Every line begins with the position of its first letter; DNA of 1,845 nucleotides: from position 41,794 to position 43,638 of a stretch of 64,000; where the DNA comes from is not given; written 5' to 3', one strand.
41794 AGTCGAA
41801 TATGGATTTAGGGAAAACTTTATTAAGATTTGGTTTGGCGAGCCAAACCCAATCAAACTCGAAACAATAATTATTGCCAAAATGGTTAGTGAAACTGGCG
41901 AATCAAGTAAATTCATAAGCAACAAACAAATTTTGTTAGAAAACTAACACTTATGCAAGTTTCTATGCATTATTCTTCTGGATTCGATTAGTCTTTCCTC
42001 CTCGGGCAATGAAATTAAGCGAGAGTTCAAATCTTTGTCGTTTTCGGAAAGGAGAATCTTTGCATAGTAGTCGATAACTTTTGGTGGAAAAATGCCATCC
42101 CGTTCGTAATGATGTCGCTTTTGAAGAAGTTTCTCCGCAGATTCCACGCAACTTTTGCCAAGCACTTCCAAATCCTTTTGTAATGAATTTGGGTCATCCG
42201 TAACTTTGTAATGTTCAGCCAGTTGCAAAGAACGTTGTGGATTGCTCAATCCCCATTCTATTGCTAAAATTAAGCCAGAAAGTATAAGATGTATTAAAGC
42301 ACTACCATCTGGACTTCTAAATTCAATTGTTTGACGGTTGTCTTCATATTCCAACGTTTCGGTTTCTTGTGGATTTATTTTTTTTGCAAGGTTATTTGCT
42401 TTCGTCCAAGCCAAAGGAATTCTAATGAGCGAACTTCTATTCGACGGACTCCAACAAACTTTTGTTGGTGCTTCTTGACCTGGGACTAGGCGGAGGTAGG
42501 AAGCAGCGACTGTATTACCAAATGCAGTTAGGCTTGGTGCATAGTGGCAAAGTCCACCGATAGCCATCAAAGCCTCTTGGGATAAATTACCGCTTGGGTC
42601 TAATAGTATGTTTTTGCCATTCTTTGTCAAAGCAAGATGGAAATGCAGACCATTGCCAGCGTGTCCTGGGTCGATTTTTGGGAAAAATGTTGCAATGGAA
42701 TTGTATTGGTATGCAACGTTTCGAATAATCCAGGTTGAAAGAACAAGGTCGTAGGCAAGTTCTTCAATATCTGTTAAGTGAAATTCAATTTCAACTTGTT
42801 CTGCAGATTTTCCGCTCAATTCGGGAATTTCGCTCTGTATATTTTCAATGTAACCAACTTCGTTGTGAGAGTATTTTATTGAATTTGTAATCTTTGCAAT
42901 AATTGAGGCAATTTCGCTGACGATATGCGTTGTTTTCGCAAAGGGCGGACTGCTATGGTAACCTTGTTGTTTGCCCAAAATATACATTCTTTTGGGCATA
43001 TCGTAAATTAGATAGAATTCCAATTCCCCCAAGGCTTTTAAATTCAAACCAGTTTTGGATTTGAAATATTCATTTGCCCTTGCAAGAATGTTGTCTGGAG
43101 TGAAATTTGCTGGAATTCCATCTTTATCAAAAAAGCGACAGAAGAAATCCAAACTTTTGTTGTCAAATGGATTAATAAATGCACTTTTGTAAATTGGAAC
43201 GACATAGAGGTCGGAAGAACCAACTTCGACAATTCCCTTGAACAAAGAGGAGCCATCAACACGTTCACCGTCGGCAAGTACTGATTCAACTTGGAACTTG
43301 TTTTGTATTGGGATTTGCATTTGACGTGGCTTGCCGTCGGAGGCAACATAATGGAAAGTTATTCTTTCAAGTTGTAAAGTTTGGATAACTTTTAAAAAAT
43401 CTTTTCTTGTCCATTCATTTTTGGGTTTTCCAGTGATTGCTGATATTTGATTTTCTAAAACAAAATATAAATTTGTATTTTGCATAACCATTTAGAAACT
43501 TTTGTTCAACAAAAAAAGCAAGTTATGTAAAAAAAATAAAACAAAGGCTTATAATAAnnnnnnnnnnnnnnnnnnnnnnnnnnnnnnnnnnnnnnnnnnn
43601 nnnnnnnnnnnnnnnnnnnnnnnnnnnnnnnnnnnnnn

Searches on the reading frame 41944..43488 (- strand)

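Call 60: search_protein_families(library=pfam, proteins=[window:41944-43488:-], max_evalue=0.000001)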
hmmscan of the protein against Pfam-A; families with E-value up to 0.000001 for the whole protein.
window:41944-43488:- (514 aa): 2 families
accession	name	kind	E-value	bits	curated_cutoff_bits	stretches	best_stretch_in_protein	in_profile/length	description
PF00120.29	Gln-synt_C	-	2.6e-48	165.3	24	1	131-482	4-328/344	Glutamine synthetase, catalytic domain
PF03951.24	Gln-synt_N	-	3.5e-10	39.8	33.4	1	41-121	3-81/82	Glutamine synthetase, beta-Grasp domain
